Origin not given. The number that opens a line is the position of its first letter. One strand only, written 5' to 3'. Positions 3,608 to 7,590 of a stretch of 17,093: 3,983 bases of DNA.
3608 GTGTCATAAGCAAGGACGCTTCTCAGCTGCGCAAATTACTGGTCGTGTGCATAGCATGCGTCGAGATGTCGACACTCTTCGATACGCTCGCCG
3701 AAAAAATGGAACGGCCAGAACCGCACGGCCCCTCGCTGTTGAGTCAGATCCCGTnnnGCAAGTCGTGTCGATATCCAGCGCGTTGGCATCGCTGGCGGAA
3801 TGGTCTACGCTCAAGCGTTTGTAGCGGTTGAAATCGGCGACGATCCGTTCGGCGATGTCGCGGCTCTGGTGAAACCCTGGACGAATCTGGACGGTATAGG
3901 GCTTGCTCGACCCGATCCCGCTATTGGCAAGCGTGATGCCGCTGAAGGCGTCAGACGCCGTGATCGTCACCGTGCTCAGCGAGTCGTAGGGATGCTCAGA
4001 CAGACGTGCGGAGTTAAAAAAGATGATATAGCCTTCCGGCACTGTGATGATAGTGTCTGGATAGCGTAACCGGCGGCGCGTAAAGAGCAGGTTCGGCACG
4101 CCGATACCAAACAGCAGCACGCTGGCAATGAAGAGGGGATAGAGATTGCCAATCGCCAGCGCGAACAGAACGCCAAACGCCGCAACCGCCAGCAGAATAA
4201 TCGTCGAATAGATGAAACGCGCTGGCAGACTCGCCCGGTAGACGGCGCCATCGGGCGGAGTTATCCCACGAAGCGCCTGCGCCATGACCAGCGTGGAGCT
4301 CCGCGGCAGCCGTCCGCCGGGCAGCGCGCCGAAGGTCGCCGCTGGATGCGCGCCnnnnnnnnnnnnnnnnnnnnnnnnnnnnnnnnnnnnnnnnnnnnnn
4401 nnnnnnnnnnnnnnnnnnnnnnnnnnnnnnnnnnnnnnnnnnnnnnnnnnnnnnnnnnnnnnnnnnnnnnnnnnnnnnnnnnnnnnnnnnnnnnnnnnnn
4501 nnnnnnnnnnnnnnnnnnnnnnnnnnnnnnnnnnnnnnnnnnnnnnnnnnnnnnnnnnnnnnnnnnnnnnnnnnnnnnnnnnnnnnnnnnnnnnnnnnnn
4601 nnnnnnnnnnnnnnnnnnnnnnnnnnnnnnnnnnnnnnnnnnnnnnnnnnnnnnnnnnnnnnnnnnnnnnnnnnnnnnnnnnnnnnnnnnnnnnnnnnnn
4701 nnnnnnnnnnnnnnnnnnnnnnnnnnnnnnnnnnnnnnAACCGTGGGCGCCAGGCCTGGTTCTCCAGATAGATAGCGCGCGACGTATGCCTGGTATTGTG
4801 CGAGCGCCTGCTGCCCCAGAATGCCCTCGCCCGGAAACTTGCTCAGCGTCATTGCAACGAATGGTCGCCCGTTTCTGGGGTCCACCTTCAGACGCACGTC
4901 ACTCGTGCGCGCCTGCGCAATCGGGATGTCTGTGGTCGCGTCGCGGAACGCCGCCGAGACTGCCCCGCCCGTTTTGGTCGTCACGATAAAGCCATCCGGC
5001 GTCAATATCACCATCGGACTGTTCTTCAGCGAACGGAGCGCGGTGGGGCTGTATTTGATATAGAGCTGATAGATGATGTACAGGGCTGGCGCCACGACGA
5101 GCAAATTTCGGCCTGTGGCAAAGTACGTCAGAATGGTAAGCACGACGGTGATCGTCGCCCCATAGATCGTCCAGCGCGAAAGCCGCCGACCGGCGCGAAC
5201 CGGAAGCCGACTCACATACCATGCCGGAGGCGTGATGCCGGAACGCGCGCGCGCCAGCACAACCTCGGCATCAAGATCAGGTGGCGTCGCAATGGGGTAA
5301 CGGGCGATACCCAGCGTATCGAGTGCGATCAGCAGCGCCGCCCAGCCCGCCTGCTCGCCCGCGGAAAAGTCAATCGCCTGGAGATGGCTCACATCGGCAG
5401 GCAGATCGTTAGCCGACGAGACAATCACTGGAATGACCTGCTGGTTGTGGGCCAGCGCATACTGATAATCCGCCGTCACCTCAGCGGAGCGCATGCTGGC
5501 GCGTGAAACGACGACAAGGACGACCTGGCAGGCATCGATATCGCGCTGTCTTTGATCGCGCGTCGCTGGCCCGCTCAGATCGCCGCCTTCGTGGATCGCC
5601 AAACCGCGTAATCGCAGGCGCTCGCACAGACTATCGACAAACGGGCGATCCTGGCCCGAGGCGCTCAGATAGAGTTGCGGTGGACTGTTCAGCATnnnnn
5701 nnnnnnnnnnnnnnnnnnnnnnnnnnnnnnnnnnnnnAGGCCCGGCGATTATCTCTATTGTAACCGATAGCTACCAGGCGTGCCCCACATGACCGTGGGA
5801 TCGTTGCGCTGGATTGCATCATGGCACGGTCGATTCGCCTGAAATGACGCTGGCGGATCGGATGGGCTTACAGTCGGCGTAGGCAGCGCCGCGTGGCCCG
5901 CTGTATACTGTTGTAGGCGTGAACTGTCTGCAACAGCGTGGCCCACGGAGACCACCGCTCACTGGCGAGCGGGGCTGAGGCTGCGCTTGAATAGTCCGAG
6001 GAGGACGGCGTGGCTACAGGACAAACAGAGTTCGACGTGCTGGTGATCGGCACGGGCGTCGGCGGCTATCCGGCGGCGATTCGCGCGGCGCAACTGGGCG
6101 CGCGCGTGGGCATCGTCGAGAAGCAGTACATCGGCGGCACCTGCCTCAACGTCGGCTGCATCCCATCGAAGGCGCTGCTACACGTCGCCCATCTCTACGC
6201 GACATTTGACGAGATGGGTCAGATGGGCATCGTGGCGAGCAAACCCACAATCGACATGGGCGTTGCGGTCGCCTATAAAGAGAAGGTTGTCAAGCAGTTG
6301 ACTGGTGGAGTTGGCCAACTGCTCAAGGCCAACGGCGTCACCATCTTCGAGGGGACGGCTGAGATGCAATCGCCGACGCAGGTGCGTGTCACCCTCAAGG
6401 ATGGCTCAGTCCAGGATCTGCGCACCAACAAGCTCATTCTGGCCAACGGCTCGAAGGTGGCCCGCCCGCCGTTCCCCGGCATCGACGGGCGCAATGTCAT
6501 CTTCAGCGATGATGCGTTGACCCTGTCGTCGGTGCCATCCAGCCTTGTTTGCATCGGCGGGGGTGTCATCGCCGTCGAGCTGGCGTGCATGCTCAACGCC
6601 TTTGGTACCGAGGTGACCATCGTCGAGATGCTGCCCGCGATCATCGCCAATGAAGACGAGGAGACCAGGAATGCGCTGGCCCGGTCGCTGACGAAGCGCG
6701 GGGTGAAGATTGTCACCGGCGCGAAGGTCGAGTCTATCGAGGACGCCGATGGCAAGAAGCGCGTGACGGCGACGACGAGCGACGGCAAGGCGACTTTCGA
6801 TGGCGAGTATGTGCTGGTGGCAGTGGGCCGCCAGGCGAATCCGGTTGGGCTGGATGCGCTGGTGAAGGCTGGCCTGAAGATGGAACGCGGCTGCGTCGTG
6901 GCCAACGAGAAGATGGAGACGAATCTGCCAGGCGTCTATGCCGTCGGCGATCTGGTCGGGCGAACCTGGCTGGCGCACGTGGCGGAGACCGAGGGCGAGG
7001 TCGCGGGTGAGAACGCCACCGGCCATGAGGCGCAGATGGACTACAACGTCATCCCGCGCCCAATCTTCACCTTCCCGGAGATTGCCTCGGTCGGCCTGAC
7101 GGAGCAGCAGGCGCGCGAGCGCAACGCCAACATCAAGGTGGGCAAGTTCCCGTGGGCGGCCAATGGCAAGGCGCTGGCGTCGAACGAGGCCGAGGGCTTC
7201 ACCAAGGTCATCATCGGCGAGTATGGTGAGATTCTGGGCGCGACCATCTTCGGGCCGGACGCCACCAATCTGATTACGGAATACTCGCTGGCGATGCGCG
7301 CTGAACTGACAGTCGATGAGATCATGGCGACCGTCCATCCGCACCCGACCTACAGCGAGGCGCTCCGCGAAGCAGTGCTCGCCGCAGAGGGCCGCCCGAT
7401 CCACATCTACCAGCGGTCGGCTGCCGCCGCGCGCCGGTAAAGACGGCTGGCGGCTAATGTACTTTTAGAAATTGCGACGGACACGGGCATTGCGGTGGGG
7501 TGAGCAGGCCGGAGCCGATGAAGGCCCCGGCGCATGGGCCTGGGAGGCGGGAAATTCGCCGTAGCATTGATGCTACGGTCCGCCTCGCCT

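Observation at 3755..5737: Internally duplicated TIR / 2-TM hairpin / PH-like module protein: candidate undescribed membrane TIR effector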

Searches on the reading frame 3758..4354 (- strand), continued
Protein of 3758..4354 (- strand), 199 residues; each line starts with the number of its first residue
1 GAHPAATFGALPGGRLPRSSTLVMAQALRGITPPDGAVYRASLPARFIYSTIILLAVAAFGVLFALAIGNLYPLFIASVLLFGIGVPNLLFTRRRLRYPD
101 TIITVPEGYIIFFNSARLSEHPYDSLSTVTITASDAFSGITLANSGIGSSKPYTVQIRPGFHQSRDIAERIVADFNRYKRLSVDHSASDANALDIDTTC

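Call 66: search_protein_families(library=pfam, alignment_id=A3, max_evalue=10)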
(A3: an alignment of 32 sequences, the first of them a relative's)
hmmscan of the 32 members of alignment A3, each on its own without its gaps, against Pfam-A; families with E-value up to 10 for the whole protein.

A. member 1, P0049 (190 aa): 2 families
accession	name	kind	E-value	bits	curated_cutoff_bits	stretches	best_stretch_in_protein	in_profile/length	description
PF20329.3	DUF6624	-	0.011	15.6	27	1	86-150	66-126/173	Family of unknown function (DUF6624)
PF16594.10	ATP-synt_Z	-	0.087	12.8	25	1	81-118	3-39/53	Putative AtpZ or ATP-synthase-associated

B. families by the number of members that match (of 32 scanned): 45 families (the first 25 are shown)
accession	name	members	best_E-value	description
PF07332.16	Phage_holin_3_6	3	0.16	Putative Actinobacterial Holin-X, holin superfamily III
PF03631.20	Virul_fac_BrkB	2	0.0088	Virulence factor BrkB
PF20226.3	DUF6585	2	0.031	Family of unknown function (DUF6585)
PF06664.17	WLS-like_TM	1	0.0024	Wntless-like, transmembrane domain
PF04875.17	DUF645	1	0.0025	Protein of unknown function, DUF645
PF21477.3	FERM_C_FAK1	1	0.0044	FAK1/PYK2, FERM domain C-lobe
PF18087.6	RuBisCo_chap_C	1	0.0058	Rubisco Assembly chaperone C-terminal domain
PF20397.3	DUF6690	1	0.0063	Family of unknown function (DUF6690)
PF06161.16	DUF975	1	0.0074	Protein of unknown function (DUF975)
PF00420.29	Oxidored_q2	1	0.0085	NADH-ubiquinone/plastoquinone oxidoreductase chain 4L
PF20329.3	DUF6624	1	0.011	Family of unknown function (DUF6624)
PF10192.15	GPR180-TMEM145_TM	1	0.022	GPR180/TMEM145, transmembrane domain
PF09835.14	DUF2062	1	0.032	Uncharacterized protein conserved in bacteria (DUF2062)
PF03221.22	HTH_Tnp_Tc5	1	0.034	Tc5 transposase DNA-binding domain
PF00032.22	Cytochrom_B_C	1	0.047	Cytochrome b(C-terminal)/b6/petD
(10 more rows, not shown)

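Call 69: fold_search(model_id=the predicted structure, library=viral)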
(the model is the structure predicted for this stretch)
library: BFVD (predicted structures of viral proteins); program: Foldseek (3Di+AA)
matches with E <= 10: 539; with E <= 0.001: 0
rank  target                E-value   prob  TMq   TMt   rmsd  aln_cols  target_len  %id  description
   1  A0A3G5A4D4            1.2e-03  1.00  0.38  0.46   2.5        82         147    7  Uncharacterized protein [Harvfovirus sp.]
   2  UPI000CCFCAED         1.1e-02  1.00  0.32  0.22   3.5        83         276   10  (no name look-up for this kind of identifier)
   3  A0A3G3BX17            4.4e-02  0.77  0.25  0.44   5.4        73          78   12  Uncharacterized protein [Bacillus phage vB_BpsS-36]
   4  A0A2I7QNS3            4.4e-02  0.75  0.25  0.42   5.4        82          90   18  (no name in the UniProt tables at hand)
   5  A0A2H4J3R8            5.0e-02  0.98  0.35  0.51   3.2        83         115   10  Uncharacterized protein [uncultured Caudovirales phage]
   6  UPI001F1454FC         5.6e-02  0.84  0.28  0.29   4.4        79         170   22  (no name look-up for this kind of identifier)
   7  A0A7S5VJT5            6.0e-02  0.35  0.19  0.23   9.2        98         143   14  (no name in the UniProt tables at hand)
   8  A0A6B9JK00            6.3e-02  0.96  0.31  0.50   4.0        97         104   12  (no name in the UniProt tables at hand)
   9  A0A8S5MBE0            9.7e-02  0.33  0.16  0.20  14.8        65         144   15  Uncharacterized protein [Podoviridae sp. ct53O25]
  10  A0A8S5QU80            1.7e-01  0.75  0.29  0.46   5.2        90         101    9  Uncharacterized protein [Siphoviridae sp. ctf4O12]
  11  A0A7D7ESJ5            1.7e-01  0.60  0.18  0.26   6.3        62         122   11  (no name in the UniProt tables at hand)
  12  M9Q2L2                1.8e-01  0.75  0.30  0.27   5.1        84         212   10  (no name in the UniProt tables at hand)
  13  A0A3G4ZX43            2.8e-01  0.63  0.32  0.26   4.8       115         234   10  Uncharacterized protein [Faunusvirus sp.]
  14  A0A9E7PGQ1            2.9e-01  0.72  0.24  0.39   3.9        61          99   11  Uncharacterized protein [Salmonella phage GSP001]
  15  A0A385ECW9            2.9e-01  0.66  0.24  0.56   3.8        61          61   13  Uncharacterized protein [Caulobacter phage CcrBL9]
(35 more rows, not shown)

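Call 73: find_homologous_proteins(query=A3, max_evalue=0.001)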
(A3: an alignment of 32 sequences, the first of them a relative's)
Query A3 (32 sequences) (190 aa, profile of the alignment): 11 proteins with E <= 0.001 among 8000 candidates.
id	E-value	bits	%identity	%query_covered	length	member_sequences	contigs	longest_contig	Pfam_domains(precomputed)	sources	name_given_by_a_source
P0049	5.5e-54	201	100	100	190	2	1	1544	-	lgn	-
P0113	2.0e-51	192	34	95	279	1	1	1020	-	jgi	-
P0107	8.1e-37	145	-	-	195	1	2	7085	-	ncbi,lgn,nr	ncbi:MAG: hypothetical protein J2P37_18085 [Ktedonobacteraceae bacterium]|nr:hypothetical protein [K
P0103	4.3e-36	142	23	94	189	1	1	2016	-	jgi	jgi:hypothetical protein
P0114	1.2e-35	141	24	99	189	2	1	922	-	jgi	-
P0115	1.4e-32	131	25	97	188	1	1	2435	-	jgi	jgi:hypothetical protein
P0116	1.6e-31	127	38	8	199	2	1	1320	-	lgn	-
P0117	5.2e-31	126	23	95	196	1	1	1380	-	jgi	jgi:hypothetical protein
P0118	5.6e-29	119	-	-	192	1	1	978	-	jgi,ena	-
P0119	1.6e-27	114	37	10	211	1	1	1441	-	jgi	jgi:hypothetical protein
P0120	1.8e-9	55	-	-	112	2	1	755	-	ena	-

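Call 75: search_protein_families(library=padloc, proteins=[L045:8466-8990:+, L045:9879-10298:+, L045:10398-10898:+, L048:6642-7613:-, L051:4372-5346:-, L051:475-2370:-], max_evalue=0.001)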
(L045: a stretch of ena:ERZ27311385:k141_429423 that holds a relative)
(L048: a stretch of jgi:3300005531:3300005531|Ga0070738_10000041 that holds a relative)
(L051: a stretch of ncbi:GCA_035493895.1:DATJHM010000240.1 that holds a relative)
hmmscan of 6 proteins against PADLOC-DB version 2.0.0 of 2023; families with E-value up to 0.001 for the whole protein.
L045:8466-8990:+ (174 aa): 0 families

L045:9879-10298:+ (139 aa): 0 families

L045:10398-10898:+ (166 aa): 0 families

L048:6642-7613:- (323 aa): 0 families

L051:4372-5346:- (324 aa): 7 families
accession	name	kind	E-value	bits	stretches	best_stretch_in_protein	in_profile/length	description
PDLC00420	ThsB1|ThsB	-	1.4e-42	144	1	180-321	3-146/319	TIR-like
PDLC05062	PDC-S66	-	3.5e-12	44.4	1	3-97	146-240/282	-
PDLC02421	Aga_TIR-PNTD1-PNTD2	-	1.1e-09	35.9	1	5-116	3-117/430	Class I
PDLC02403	Aga_TIR-PNTD1-PNTD2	-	5.4e-08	30.3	1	8-115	5-115/443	Class I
PDLC02012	SAVED5--SAVED_TIR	-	7e-05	20.1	1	3-87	11-95/404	-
PDLC02416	Aga_REase-TIR-PNTD1-PNTD2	-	7.2e-05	19.6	1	10-119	160-266/572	Class I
PDLC03957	bSEFIR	-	0.00023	19.1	1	3-71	37-107/412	-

L051:475-2370:- (631 aa): 0 families

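Call 77: find_encoding_contigs(protein=P0030, flank=7000, max_places=2)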
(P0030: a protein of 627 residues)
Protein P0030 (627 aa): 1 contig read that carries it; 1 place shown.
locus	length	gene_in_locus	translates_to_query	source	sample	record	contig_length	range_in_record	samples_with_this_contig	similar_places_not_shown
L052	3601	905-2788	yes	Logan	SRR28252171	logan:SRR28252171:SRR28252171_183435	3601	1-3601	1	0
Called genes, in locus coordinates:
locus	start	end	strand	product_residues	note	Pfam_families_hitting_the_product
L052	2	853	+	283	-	?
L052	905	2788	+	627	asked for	PF01582:TIR (faint), PF13676:TIR_2, PF08937:ThsB_TIR (faint), PF13676:TIR_2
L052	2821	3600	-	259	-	?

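Call 78: find_encoding_contigs(protein=P0050, flank=7000, max_places=2)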
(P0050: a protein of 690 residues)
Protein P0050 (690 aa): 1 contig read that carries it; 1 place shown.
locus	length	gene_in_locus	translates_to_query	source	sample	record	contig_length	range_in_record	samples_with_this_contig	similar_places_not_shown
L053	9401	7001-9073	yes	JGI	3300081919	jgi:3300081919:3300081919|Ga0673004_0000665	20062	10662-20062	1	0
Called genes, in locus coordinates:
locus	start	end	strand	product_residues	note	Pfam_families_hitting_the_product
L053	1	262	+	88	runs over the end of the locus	-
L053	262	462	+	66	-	-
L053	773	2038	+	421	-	-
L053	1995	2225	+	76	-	PF12728:HTH_17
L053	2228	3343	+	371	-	PF14659:Phage_int_SAM_3 (weak), PF00589:Phage_integrase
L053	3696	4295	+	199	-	PF04542:Sigma70_r2, PF08281:Sigma70_r4_2, PF04545:Sigma70_r4 (weak)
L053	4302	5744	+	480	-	PF15902:Sortilin-Vps10 (faint)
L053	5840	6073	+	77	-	-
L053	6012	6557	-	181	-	-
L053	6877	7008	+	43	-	-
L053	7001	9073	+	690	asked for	PF13676:TIR_2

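Call 79: find_encoding_contigs(protein=P0046, flank=7000, max_places=2)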
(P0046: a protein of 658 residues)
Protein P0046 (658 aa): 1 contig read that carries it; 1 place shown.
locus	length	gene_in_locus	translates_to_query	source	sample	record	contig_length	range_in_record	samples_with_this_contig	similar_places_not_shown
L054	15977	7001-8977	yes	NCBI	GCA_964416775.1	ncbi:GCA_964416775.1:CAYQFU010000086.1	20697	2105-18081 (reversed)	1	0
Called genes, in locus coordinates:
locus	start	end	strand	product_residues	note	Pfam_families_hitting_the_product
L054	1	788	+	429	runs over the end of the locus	PF13439:Glyco_transf_4, PF13579:Glyco_trans_4_4, PF20706:GT4-conflict (weak), PF00534:Glycos_transf_1, PF13692:Glyco_trans_1_4, PF13524:Glyco_trans_1_2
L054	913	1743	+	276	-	PF00535:Glycos_transf_2, PF13641:Glyco_tranf_2_3, PF13632:Glyco_trans_2_3 (weak)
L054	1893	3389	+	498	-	PF01943:Polysacc_synt, PF13440:Polysacc_synt_3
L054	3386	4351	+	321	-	PF00535:Glycos_transf_2, PF13641:Glyco_tranf_2_3, PF13632:Glyco_trans_2_3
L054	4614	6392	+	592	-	PF13231:PMT_2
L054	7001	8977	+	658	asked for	PF13676:TIR_2, PF01582:TIR (weak), PF08937:ThsB_TIR (weak), PF13676:TIR_2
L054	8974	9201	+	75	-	-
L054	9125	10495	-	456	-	PF07690:MFS_1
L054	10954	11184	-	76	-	-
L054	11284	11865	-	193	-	-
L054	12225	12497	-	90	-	-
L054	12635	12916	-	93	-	-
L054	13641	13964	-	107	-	PF08734:GYD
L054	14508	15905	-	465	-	PF01566:Nramp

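Call 80: search_dna_similar(query=window:3800-4342:-, collection=plasmids, mode=protein, max_evalue=0.01, max_rows=10)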
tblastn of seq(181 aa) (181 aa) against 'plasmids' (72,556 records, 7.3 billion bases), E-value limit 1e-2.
No match.

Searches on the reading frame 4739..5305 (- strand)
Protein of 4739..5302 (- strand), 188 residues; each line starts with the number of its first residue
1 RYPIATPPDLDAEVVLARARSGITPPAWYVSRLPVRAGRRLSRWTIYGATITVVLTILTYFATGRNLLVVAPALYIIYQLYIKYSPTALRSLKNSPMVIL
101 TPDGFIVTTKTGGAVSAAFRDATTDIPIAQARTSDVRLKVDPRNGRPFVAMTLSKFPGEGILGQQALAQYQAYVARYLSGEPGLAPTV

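Call 10: search_protein_families(library=pfam, proteins=[window:4739-5302:-], max_evalue=10)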
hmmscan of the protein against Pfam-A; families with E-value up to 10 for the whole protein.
seq(188 aa): 0 families

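Call 81: search_dna_similar(query=window:4760-5305:-, collection=phages, mode=protein, max_evalue=0.01, max_rows=10)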
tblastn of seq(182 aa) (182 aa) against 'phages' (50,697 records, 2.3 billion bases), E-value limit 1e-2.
No match.

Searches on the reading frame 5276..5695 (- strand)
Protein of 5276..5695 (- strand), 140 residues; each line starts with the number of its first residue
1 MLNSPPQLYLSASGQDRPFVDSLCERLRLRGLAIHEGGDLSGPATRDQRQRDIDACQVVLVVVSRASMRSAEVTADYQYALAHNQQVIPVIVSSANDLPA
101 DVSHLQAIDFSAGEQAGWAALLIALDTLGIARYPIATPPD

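Call 10: search_protein_families(library=pfam, proteins=[window:5276-5695:-], max_evalue=10)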
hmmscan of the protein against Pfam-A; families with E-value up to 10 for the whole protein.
seq(140 aa): 3 families
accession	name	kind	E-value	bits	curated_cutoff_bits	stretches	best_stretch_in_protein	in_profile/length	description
PF13676.11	TIR_2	-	2.2e-15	57.6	28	1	9-121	2-121/122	TIR domain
PF01582.25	TIR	-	0.012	15.9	21.3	1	17-94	15-98/179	TIR domain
PF15806.11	TRAPP14_N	-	0.14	11.9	27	1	42-102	109-169/373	TRAPP14 N-terminal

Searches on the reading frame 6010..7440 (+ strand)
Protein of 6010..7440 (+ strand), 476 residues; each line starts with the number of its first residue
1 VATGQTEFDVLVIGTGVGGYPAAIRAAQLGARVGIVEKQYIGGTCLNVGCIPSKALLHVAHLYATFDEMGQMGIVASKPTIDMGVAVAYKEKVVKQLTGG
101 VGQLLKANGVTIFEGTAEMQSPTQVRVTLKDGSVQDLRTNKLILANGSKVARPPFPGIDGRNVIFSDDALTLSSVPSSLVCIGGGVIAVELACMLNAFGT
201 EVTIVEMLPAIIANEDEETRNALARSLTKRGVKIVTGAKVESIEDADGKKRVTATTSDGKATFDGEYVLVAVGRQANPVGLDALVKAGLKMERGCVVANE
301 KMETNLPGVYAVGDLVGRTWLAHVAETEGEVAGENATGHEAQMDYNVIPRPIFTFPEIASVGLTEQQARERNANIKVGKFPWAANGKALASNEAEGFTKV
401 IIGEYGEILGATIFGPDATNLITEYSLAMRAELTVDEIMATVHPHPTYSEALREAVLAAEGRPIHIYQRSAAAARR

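Call 7: search_protein_families(library=pfam, proteins=[window:6010-7440:+], max_evalue=0.001)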
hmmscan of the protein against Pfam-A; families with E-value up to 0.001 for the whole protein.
window:6010-7440:+ (476 aa): 10 families
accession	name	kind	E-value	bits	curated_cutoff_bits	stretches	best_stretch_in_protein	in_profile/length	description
PF07992.20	Pyr_redox_2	-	5.3e-66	223.4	26.1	1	8-329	1-291/291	Pyridine nucleotide-disulphide oxidoreductase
PF02852.28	Pyr_redox_dim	-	2.7e-35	121.3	25.3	1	348-455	1-109/110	Pyridine nucleotide-disulphide oxidoreductase, dimerisation domain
PF00070.33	Pyr_redox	-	1.7e-22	80.2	22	1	179-254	2-79/82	Pyridine nucleotide-disulphide oxidoreductase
PF13738.12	Pyr_redox_3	-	7.8e-13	48.8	30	1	135-313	121-305/305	Pyridine nucleotide-disulphide oxidoreductase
PF01134.28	GIDA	-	6.9e-09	35.7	22.1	1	9-148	1-150/391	Glucose inhibited division protein A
PF01266.30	DAO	-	8.9e-09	35.8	27.9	1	221-301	153-233/353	FAD dependent oxidoreductase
PF12831.13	FAD_oxidored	-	9.5e-07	28.9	27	1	9-45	1-38/416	FAD dependent oxidoreductase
PF01262.27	AlaDh_PNT_C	-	8.4e-06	25.8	23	0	7-39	28-60/214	Alanine dehydrogenase/PNT, C-terminal domain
PF03486.20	HI0933_like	-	1.4e-05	25.1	50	0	219-278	111-168/244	HI0933-like protein Rossmann domain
PF00890.30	FAD_binding_2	-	2.4e-05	24.1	20.4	1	9-40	1-32/414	FAD binding domain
